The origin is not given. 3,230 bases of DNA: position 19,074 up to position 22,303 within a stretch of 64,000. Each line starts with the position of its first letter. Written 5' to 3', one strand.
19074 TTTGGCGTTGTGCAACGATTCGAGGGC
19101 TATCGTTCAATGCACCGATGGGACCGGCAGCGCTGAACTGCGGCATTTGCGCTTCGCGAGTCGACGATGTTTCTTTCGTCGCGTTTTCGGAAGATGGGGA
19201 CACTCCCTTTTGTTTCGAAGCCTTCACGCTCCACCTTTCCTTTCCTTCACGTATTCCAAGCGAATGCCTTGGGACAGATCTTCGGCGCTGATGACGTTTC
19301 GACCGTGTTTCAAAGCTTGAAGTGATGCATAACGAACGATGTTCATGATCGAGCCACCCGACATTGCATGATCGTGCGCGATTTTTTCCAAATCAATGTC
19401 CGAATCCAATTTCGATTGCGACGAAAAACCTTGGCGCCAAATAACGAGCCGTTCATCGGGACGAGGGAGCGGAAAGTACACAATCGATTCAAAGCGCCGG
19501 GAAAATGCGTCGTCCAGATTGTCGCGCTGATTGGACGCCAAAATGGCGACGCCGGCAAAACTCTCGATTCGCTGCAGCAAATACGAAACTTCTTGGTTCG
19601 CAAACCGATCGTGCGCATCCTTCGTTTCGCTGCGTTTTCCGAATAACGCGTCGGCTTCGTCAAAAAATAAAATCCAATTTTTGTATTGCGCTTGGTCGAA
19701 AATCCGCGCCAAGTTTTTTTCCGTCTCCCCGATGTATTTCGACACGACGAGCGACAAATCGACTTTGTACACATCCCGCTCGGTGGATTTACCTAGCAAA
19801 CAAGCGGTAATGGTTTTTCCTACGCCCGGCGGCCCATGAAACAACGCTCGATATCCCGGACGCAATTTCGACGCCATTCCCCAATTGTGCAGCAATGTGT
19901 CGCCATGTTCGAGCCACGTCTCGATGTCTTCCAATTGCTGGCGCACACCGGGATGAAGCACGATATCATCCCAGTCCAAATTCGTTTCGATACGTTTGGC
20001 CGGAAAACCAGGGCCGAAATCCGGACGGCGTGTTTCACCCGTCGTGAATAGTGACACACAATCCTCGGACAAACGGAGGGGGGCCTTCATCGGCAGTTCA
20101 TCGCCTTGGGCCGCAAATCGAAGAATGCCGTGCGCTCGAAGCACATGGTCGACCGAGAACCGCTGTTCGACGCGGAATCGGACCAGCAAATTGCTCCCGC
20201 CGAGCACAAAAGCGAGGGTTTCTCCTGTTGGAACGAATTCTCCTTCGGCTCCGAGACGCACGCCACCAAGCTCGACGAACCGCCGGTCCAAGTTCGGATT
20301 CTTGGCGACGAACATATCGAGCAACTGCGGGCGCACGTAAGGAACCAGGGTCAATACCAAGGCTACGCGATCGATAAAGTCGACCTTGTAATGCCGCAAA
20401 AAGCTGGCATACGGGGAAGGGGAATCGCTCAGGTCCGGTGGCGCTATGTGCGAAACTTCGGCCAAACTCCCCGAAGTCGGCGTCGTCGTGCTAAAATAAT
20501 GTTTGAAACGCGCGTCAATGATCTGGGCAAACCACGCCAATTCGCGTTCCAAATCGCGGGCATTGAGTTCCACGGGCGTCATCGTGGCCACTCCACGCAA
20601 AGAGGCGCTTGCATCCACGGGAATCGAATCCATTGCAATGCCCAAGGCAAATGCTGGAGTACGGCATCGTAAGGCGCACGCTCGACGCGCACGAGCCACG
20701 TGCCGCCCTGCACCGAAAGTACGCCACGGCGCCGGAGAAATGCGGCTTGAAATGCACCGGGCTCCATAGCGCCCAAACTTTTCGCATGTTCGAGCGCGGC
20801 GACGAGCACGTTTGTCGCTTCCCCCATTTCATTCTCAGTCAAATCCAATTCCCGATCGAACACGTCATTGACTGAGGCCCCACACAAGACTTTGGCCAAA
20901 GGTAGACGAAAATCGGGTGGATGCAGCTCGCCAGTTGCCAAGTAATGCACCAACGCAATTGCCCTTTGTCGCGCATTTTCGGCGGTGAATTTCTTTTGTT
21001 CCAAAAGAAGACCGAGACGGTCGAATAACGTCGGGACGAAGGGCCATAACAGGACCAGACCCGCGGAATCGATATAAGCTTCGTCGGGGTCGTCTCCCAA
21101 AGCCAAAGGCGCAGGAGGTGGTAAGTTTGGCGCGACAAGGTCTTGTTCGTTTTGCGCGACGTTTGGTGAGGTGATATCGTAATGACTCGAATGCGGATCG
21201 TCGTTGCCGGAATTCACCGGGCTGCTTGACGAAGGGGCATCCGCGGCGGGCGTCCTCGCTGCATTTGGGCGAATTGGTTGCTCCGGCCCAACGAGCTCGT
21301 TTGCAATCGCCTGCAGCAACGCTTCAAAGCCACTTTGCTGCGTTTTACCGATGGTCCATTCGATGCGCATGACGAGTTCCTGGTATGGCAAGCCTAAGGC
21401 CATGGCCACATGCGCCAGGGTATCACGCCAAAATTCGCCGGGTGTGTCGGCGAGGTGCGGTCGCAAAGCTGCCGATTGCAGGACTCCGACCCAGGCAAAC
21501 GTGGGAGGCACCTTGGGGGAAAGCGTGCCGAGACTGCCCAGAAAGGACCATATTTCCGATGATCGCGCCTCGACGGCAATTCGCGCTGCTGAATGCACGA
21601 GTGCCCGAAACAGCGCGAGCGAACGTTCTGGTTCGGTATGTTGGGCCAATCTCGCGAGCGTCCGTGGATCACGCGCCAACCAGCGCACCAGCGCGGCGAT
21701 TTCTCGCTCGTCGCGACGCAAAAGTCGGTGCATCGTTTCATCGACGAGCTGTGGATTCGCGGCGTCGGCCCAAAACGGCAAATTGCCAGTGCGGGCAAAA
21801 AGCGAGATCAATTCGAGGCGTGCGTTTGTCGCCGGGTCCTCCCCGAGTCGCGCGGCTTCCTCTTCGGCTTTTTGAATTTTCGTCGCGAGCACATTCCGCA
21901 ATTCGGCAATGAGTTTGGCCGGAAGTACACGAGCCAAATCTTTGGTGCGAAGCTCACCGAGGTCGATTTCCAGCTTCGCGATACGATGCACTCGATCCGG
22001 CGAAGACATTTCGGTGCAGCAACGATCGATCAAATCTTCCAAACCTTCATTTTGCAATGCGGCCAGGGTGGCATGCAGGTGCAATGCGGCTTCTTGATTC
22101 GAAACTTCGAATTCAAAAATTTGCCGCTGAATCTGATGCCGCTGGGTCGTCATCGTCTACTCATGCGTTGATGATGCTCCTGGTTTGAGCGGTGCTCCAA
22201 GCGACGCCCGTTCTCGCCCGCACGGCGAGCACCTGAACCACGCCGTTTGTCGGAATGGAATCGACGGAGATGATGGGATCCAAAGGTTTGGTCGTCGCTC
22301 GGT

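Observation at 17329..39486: Complete 22-kb extracellular contractile injection system (eCIS) operon with non-canonical layout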

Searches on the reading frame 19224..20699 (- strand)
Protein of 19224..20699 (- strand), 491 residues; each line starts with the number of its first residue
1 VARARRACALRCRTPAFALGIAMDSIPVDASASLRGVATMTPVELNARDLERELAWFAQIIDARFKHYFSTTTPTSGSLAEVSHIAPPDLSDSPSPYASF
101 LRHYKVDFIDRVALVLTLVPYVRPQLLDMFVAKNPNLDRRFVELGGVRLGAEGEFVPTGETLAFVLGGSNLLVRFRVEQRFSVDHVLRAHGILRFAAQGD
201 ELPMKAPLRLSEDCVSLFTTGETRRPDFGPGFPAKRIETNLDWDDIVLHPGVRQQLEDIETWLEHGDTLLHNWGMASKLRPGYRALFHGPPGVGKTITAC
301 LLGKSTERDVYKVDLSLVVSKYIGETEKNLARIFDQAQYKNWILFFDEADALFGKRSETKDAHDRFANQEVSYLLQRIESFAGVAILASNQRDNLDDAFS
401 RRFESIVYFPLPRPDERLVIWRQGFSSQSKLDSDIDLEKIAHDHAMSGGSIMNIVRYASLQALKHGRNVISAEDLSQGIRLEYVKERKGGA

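Call 5: search_protein_families(library=pfam, proteins=[window:19224-20699:-], max_evalue=0.01)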
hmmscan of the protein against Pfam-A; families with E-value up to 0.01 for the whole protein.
window:19224-20699:- (491 aa): 2 families
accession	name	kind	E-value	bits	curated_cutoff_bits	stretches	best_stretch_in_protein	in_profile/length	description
PF00004.35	AAA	-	7.7e-26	91.5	21.2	1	286-411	2-131/131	ATPase family associated with various cellular activities (AAA)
PF17862.7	AAA_lid_3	-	6.5e-06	26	27.2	1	434-476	1-44/45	AAA+ lid domain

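Call 55: search_protein_families(library=ncbifam, proteins=[window:19224-20582:-], max_evalue=0.01)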
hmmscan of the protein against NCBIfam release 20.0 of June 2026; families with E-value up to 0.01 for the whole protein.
window:19224-20582:- (452 aa): 15 families
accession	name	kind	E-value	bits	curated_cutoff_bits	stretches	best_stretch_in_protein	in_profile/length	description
NF042959.1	IteA_antiphage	equivalog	5.6e-28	98.1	510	1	203-442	90-323/367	anti-phage ATPase IteA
NF003069.1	PRK03992.1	subfamily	1.3e-27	97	500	1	242-441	164-370/379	proteasome-activating nucleotidase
TIGR01242.2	TIGR01242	subfamily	1.7e-27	96.4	500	1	241-441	146-353/362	proteasome-activating nucleotidase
TIGR01243.1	CDC48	subfamily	3.8e-25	88.3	802.65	1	201-437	449-686/733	CDC48 family AAA ATPase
NF041006.2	cell_div_CdvC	equivalog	4.2e-24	85.1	650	1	247-425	138-324/370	cell division protein CdvC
NF047747.1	PrtsmActNtasePan2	equivalog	8.5e-22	77.9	700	1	213-439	160-388/397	proteasome-activating nucleotidase Pan2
NF047748.1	PrtsmActNtasePan1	equivalog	1.9e-21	76.6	750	1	240-439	179-385/405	proteasome-activating nucleotidase Pan1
TIGR01241.2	FtsH_fam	equivalog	1.1e-16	60.7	600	1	246-440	198-399/598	ATP-dependent zinc metalloprotease FtsH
NF008004.0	PRK10733.1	equivalog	3.9e-11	41.7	1008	1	247-434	189-383/644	ATP-dependent zinc metalloprotease FtsH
TIGR03922.1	T7SS_EccA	equivalog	1.3e-09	37.2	466.65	1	246-349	315-422/557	type VII secretion AAA-ATPase EccA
TIGR03689.1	pup_AAA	equivalog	3e-09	36.1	504.75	1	236-363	209-353/512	proteasome ATPase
NF001679.0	PRK00440.1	equivalog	0.0003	20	303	1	247-313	43-115/322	replication factor C small subunit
NF003229.0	PRK04195.1-5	equivalog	0.00072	18.4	280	1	222-316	31-118/413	replication factor C large subunit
TIGR02639.1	ClpA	equivalog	0.0014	16.9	993.15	0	250-366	213-342/734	ATP-dependent Clp protease ATP-binding subunit ClpA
TIGR02881.1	spore_V_K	equivalog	0.0017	17.5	422.95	1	244-322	43-124/261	stage V sporulation protein K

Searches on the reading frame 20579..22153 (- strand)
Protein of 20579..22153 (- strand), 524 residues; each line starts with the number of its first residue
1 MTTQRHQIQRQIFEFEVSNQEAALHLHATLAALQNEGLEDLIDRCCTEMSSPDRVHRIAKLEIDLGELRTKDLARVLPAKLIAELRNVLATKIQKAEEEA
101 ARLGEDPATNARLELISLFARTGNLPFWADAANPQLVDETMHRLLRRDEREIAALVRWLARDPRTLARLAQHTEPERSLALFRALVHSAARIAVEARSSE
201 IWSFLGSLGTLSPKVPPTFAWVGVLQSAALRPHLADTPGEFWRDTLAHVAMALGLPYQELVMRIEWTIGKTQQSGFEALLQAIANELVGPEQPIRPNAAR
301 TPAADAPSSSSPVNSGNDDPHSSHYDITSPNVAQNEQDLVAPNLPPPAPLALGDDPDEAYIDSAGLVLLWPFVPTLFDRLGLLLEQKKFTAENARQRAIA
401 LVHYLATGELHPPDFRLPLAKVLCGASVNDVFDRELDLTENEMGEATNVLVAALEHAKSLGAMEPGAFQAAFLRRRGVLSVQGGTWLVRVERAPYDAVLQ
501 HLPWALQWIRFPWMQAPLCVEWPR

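Call 5: search_protein_families(library=pfam, proteins=[window:20579-22153:-], max_evalue=0.01)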
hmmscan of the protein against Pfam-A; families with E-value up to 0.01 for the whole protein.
window:20579-22153:- (524 aa): 1 family
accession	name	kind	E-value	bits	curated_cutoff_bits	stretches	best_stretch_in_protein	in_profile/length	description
PF19268.4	CIS_TMP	-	1.5e-92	311.8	27.8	1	5-522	1-463/463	Contractile injection system tape measure protein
